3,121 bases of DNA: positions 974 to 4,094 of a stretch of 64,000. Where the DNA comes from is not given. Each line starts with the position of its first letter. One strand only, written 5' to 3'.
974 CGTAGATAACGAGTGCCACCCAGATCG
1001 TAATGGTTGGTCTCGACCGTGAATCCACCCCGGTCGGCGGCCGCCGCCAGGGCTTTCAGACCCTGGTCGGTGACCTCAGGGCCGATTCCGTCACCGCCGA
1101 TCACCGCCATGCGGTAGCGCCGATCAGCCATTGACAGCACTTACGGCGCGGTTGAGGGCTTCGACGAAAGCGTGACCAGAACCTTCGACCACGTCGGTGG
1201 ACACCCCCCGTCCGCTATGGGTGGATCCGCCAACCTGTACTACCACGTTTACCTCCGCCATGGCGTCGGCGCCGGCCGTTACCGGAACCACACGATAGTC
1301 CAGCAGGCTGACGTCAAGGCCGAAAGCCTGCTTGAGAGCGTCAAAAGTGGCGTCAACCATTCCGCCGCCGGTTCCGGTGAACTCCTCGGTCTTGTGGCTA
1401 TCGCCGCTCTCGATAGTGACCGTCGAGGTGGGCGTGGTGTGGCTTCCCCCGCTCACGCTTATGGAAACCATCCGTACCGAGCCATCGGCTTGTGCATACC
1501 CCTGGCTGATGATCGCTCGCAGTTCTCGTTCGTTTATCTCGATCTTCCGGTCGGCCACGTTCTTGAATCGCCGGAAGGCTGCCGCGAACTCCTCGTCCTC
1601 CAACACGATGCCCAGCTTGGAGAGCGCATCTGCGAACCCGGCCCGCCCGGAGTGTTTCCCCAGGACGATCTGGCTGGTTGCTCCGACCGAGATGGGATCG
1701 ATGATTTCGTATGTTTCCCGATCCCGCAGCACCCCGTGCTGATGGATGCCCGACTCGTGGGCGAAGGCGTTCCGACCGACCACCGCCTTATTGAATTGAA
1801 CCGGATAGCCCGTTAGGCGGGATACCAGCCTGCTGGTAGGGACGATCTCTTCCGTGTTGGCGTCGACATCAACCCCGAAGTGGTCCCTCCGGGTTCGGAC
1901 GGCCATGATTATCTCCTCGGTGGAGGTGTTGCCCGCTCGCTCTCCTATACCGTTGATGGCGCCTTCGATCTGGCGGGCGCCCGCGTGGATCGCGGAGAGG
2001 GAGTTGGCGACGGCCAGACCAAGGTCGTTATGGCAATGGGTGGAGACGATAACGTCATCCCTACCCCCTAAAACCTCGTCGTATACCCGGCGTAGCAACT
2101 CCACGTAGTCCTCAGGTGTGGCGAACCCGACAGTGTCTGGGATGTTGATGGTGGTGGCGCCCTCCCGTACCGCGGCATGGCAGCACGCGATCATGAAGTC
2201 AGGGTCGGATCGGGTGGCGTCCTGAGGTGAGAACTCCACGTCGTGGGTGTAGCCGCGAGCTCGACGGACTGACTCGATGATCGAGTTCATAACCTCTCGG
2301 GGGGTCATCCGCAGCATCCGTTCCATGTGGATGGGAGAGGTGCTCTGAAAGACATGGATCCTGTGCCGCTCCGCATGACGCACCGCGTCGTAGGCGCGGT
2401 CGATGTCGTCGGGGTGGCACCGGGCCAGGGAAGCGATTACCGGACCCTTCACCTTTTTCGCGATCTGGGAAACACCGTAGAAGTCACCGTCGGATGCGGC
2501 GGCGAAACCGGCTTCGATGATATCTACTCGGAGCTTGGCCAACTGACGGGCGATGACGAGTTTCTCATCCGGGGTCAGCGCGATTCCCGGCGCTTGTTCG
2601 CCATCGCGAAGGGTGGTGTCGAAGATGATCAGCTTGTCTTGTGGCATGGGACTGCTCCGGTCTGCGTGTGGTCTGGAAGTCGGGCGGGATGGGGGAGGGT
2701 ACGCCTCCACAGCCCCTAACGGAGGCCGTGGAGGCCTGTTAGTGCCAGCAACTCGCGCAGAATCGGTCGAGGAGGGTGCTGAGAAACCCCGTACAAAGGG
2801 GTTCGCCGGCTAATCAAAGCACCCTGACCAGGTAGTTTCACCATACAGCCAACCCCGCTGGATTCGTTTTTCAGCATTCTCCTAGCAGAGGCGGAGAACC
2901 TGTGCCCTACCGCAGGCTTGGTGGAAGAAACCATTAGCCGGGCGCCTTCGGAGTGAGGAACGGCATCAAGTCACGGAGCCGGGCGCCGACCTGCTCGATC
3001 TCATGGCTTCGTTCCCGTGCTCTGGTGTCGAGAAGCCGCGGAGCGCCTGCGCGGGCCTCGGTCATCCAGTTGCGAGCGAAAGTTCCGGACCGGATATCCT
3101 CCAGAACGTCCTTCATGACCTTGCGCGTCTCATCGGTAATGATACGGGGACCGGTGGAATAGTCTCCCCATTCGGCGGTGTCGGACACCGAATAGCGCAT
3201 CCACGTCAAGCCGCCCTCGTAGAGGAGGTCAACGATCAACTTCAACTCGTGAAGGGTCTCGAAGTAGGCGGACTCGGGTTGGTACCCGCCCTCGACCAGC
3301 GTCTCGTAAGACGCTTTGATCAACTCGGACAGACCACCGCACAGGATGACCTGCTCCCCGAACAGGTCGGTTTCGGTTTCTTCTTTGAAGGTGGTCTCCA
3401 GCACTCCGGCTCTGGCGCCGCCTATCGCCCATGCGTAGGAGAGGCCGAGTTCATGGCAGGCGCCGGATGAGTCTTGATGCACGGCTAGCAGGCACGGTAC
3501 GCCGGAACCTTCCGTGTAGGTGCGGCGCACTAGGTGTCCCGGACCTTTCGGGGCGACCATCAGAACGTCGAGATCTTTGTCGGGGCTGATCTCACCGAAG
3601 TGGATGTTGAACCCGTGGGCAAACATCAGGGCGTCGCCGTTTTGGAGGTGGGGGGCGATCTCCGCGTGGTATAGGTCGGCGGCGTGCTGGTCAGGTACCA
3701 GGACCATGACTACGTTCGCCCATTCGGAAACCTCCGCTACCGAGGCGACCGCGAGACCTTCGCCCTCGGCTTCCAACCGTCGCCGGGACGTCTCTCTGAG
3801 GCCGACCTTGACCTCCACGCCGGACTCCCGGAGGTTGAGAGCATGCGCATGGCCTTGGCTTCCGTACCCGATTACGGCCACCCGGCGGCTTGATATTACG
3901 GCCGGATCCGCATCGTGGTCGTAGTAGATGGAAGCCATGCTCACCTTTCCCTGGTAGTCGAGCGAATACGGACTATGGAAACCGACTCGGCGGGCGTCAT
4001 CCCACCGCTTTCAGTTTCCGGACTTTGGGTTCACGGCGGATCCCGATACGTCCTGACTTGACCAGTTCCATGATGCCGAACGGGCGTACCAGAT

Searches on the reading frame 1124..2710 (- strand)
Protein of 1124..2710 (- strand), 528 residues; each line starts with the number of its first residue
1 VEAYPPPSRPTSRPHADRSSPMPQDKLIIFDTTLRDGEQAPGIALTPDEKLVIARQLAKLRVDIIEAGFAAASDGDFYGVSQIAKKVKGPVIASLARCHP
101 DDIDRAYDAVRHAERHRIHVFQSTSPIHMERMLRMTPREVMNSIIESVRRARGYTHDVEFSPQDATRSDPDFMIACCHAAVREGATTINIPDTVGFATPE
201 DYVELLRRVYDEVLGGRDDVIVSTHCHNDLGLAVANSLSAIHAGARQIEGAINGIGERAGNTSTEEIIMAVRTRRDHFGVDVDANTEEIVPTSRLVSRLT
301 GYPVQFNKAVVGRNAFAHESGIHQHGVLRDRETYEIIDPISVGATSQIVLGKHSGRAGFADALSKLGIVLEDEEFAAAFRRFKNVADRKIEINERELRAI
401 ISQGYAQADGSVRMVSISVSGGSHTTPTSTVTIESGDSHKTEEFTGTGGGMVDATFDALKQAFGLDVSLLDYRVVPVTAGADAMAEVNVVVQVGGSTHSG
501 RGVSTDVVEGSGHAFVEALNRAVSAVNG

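Call 88: search_protein_families(library=pfam, proteins=[window:1124-2710:-], max_evalue=0.01)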
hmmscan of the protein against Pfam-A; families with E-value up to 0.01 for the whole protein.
window:1124-2710:- (528 aa): 3 families
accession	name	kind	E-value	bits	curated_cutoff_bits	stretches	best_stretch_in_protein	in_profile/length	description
PF00682.25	HMGL-like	-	6.9e-88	294.8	29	1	27-296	2-260/260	HMGL-like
PF08502.15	LeuA_dimer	-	4.1e-29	101.6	24.9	1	391-522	1-130/131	LeuA allosteric (dimerisation) domain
PF22617.1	HCS_D2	-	6.8e-26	90.9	27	1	310-389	1-81/82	Homocitrate synthase post-HMGL domain-like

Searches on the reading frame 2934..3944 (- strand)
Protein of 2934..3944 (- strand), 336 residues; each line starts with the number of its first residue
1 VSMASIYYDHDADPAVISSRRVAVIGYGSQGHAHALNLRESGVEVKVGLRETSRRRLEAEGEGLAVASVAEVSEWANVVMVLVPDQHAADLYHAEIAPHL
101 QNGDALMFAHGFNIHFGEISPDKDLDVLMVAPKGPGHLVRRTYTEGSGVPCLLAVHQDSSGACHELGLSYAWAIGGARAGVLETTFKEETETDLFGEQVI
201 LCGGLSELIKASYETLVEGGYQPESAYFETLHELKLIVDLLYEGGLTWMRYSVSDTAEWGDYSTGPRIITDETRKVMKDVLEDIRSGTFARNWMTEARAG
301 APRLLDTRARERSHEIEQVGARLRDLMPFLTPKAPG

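Call 29: find_encoding_contigs(protein=window:2934-3944:-, flank=10000, max_places=6)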
Protein window:2934-3944:- (336 aa): no gene with exactly this product is on record in the collection.

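Call 56: find_homologous_proteins(query=window:2934-3944:-, max_evalue=1e-100)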
Query window:2934-3944:- (336 aa): 7957 proteins with E <= 1e-100 among 8000 candidates; the best 120 are listed.
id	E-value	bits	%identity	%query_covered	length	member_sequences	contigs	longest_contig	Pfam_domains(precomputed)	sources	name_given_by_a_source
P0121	1.5e-216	736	97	99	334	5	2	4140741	PF01450.26,PF03446.22,PF03807.24,PF07991.19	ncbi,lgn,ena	-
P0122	4.5e-203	692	91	99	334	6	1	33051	PF01450.26,PF03446.22,PF03807.24,PF07991.19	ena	-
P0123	1.1e-200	684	91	99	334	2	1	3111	PF01450.26,PF03446.22,PF03807.24,PF07991.19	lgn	-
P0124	1.1e-199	680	91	99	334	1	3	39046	PF01450.26,PF03446.22,PF03807.24,PF07991.19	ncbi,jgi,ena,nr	ncbi:MAG: ketol-acid reductoisomerase [bacterium]|nr:ketol-acid reductoisomerase [bacterium]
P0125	1.4e-199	680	91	99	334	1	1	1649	PF01450.26,PF03446.22,PF03807.24,PF07991.19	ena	-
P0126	2.4e-199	679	91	99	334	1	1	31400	PF01450.26,PF03446.22,PF03807.24,PF07991.19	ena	-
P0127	2.5e-199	679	91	99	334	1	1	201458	PF01450.26,PF03446.22,PF03807.24,PF07991.19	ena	-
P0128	2.7e-198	676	89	99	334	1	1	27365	PF01450.26,PF03446.22,PF02826.26,PF03807.24,PF07991.19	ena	-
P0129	3.8e-192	656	86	100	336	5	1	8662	PF01450.26,PF03446.22,PF02826.26,PF03807.24,PF07991.19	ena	-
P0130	8.3e-192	655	86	100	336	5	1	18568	PF01450.26,PF03446.22,PF02826.26,PF03807.24,PF07991.19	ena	-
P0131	1.1e-191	654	86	99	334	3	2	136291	PF01450.26,PF03446.22,PF03807.24,PF07991.19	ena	-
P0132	6.8e-191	652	86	100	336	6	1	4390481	PF01450.26,PF03446.22,PF02826.26,PF03807.24,PF07991.19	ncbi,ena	-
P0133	1.2e-189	648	86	99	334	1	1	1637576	PF01450.26,PF03446.22,PF02826.26,PF03807.24,PF07991.19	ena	-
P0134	2.4e-189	646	86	99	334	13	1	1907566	PF01450.26,PF03446.22,PF03807.24,PF07991.19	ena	-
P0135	1.8e-188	644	85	99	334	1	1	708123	PF01450.26,PF03446.22,PF02826.26,PF03807.24,PF07991.19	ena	-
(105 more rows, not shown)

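Call 57: find_encoding_contigs(protein=P0121, flank=10000, max_places=3)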
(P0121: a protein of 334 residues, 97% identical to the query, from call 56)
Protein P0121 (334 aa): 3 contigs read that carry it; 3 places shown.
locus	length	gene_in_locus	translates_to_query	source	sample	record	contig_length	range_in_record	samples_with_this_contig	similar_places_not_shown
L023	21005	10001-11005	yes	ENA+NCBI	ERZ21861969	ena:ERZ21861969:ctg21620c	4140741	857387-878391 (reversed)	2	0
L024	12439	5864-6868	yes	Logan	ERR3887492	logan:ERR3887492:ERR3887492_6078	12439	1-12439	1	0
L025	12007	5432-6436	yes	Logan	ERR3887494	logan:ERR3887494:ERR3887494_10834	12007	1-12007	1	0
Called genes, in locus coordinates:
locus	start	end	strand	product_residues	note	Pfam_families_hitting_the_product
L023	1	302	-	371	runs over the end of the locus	PF00364:Biotin_lipoyl, PF02817:E3_binding, PF00198:2-oxoacid_dh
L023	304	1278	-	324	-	PF02779:Transket_pyr, PF02780:Transketolase_C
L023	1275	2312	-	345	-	PF00676:E1_dh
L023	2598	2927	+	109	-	-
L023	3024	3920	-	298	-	-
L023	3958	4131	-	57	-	-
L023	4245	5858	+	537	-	PF00920:ILVD_EDD_N, PF24877:ILV_EDD_C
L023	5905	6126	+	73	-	PF11146:DUF2905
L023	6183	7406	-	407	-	PF05991:NYN_YacP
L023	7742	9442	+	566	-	PF02776:TPP_enzyme_N, PF00205:TPP_enzyme_M, PF02775:TPP_enzyme_C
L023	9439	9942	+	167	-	PF01842:ACT, PF13291:ACT_4 (weak), PF22629:ACT_AHAS_ss, PF13710:ACT_5, PF10369:ALS_ss_C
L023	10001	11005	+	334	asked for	PF03446:NAD_binding_2 (weak), PF03807:F420_oxidored (faint), PF07991:KARI_N, PF01450:KARI_C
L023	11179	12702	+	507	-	PF00682:HMGL-like, PF22617:HCS_D2, PF08502:LeuA_dimer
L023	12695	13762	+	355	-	PF00180:Iso_dh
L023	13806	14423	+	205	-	PF00881:Nitroreductase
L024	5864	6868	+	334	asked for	PF03446:NAD_binding_2 (weak), PF03807:F420_oxidored (faint), PF07991:KARI_N, PF01450:KARI_C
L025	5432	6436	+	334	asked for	PF03446:NAD_binding_2 (weak), PF03807:F420_oxidored (faint), PF07991:KARI_N, PF01450:KARI_C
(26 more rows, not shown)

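Call 58: find_encoding_contigs(protein=P0127, flank=6000, max_places=2)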
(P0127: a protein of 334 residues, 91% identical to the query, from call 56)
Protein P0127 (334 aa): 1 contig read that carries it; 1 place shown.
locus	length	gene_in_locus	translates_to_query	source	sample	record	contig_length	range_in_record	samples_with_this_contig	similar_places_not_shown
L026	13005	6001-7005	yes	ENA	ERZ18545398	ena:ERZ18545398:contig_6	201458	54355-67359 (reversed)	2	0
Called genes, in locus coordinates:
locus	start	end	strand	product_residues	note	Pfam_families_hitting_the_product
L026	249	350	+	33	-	-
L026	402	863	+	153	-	PF00920:ILVD_EDD_N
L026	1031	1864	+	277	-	PF00920:ILVD_EDD_N, PF24877:ILV_EDD_C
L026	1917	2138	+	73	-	PF11146:DUF2905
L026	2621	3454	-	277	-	-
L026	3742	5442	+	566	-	PF02776:TPP_enzyme_N, PF00205:TPP_enzyme_M, PF02775:TPP_enzyme_C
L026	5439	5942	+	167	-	PF01842:ACT, PF13291:ACT_4 (weak), PF22629:ACT_AHAS_ss, PF13710:ACT_5, PF10369:ALS_ss_C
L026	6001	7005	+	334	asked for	PF03446:NAD_binding_2 (weak), PF03807:F420_oxidored (weak), PF07991:KARI_N, PF01450:KARI_C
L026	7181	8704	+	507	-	PF00682:HMGL-like, PF22617:HCS_D2, PF08502:LeuA_dimer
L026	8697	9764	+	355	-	PF00180:Iso_dh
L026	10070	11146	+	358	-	PF05222:AlaDh_PNT_N, PF01262:AlaDh_PNT_C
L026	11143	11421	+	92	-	PF12769:PNTB_4TM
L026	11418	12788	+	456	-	PF02233:PNTB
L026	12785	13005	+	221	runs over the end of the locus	PF00881:Nitroreductase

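Call 59: find_encoding_contigs(protein=P0132, flank=6000, max_places=2)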
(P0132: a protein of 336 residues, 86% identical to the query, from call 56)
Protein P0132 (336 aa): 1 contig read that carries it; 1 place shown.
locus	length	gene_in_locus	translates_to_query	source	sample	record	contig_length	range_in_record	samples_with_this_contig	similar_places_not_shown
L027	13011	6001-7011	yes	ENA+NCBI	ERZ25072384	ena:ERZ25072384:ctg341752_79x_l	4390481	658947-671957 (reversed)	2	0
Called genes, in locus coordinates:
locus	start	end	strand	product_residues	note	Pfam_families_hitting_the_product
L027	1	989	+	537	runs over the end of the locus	PF00920:ILVD_EDD_N, PF24877:ILV_EDD_C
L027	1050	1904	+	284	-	PF00571:CBS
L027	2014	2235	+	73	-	PF11146:DUF2905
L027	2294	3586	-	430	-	PF05991:NYN_YacP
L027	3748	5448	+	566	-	PF02776:TPP_enzyme_N, PF00205:TPP_enzyme_M, PF02775:TPP_enzyme_C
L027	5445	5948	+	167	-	PF01842:ACT, PF13291:ACT_4 (weak), PF22629:ACT_AHAS_ss, PF13710:ACT_5, PF10369:ALS_ss_C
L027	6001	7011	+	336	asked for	PF02826:2-Hacid_dh_C (weak), PF03446:NAD_binding_2 (weak), PF03807:F420_oxidored (weak), PF07991:KARI_N, PF01450:KARI_C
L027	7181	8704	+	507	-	PF00682:HMGL-like, PF22617:HCS_D2, PF08502:LeuA_dimer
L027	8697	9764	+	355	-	PF00180:Iso_dh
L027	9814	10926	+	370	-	PF05222:AlaDh_PNT_N, PF01262:AlaDh_PNT_C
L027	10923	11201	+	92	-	PF12769:PNTB_4TM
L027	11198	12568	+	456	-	PF02233:PNTB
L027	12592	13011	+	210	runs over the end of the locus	PF00881:Nitroreductase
